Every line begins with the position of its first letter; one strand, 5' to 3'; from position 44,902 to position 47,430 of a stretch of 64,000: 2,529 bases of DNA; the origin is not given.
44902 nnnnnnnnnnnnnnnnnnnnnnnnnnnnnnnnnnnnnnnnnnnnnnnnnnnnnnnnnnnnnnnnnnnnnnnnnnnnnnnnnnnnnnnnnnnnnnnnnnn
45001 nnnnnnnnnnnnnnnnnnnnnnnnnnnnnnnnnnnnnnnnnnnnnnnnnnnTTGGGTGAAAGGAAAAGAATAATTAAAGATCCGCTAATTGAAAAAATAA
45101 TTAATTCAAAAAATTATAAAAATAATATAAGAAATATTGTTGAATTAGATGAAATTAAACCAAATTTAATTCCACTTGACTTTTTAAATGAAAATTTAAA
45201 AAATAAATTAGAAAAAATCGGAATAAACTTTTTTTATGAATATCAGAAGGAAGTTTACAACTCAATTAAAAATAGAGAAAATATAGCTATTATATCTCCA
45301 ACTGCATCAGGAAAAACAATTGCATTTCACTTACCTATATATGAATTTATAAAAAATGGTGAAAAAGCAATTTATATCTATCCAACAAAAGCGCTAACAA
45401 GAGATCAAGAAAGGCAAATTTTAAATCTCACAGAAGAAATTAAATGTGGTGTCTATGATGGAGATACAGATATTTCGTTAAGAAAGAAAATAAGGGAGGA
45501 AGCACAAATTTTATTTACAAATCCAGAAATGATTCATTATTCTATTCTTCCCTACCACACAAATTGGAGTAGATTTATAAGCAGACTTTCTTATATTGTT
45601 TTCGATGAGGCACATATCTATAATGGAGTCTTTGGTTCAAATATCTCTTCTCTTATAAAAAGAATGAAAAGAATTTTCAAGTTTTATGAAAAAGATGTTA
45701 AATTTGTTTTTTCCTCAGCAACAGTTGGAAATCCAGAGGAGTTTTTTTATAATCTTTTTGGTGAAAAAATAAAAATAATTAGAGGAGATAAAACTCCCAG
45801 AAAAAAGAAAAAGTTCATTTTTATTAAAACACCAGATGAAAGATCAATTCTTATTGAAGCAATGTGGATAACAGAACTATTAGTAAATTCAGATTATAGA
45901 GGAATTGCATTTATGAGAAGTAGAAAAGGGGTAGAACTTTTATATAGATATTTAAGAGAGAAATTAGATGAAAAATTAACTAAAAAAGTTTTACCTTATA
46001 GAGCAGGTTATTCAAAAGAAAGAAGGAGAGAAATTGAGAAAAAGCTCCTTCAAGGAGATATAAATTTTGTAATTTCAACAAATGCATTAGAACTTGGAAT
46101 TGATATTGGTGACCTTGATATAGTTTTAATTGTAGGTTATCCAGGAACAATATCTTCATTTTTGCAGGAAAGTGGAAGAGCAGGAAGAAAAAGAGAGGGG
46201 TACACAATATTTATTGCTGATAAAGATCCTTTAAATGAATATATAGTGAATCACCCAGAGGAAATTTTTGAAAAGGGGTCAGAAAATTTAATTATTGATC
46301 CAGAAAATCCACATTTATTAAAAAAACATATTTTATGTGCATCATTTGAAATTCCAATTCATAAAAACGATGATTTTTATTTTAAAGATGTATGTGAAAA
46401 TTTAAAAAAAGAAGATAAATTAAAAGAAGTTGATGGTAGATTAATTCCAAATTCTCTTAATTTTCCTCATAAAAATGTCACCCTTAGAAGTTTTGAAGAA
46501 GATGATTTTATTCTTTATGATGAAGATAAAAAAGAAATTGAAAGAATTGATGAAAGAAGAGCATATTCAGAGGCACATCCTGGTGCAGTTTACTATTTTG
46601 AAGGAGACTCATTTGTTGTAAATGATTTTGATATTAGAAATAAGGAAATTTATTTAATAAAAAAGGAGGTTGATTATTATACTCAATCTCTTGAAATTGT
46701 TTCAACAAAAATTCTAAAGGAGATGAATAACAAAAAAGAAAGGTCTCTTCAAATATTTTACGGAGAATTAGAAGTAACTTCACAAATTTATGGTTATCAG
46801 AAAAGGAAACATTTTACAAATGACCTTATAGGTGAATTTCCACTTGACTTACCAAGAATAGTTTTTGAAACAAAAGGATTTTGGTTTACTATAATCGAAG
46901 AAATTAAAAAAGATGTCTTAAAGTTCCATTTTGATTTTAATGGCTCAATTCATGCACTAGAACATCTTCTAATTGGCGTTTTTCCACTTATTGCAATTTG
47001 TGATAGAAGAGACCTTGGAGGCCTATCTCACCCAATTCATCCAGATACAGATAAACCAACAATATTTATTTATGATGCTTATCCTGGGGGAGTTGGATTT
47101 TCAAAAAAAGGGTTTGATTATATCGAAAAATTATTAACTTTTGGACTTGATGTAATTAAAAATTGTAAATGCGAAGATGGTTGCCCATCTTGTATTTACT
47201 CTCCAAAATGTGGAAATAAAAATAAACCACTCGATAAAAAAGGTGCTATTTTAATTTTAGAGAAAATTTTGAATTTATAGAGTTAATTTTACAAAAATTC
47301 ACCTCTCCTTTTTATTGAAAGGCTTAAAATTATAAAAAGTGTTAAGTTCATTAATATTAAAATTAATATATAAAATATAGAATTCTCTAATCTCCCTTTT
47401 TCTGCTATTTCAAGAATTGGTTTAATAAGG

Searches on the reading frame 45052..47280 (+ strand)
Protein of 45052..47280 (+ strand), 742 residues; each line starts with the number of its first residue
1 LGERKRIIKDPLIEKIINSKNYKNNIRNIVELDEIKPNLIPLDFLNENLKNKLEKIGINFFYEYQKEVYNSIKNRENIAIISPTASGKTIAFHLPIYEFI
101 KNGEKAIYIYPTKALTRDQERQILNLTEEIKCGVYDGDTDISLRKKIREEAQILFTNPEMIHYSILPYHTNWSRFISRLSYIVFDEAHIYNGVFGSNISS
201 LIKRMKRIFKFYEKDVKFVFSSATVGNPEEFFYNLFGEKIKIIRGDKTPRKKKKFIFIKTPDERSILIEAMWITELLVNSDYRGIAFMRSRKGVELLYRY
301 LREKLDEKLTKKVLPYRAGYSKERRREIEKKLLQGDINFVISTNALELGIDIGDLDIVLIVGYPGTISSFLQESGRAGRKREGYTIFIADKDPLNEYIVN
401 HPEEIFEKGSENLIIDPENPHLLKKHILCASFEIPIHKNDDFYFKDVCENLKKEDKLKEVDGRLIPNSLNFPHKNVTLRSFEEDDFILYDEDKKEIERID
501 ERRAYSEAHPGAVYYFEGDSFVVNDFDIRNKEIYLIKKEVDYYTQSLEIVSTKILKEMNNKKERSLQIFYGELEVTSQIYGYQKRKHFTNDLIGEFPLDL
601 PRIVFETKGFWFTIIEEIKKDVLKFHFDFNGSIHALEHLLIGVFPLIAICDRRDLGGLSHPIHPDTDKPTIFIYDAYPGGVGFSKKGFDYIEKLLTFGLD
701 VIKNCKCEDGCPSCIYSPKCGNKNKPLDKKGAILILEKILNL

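Call 10: search_protein_families(library=pfam, proteins=[window:45052-47280:+])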
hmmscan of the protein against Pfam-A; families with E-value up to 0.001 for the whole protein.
window:45052-47280:+ (742 aa): 6 families
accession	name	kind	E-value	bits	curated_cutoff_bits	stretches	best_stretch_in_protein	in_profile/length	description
PF00270.35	DEAD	-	1.1e-33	116.8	26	1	63-230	2-166/167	DEAD/DEAH box helicase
PF09369.15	MZB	-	1.1e-23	84.1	24.2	1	636-715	1-80/80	MrfA Zn-binding domain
PF00271.37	Helicase_C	-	1.1e-20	74.4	23.5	1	274-380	7-109/110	Helicase conserved C-terminal domain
PF04851.21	ResIII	-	1.8e-12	47.9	22.5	1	62-221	5-159/164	Type III restriction enzyme, res subunit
PF22982.3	WHD_HRQ1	-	8.4e-12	46.4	27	1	415-480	1-69/70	ATP-dependent helicase HRQ1, winged helix domain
PF22590.2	Cas3-like_C_2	-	2.1e-05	25.2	27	1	297-381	18-105/106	CRISPR-associated nuclease/helicase Cas3, C-terminal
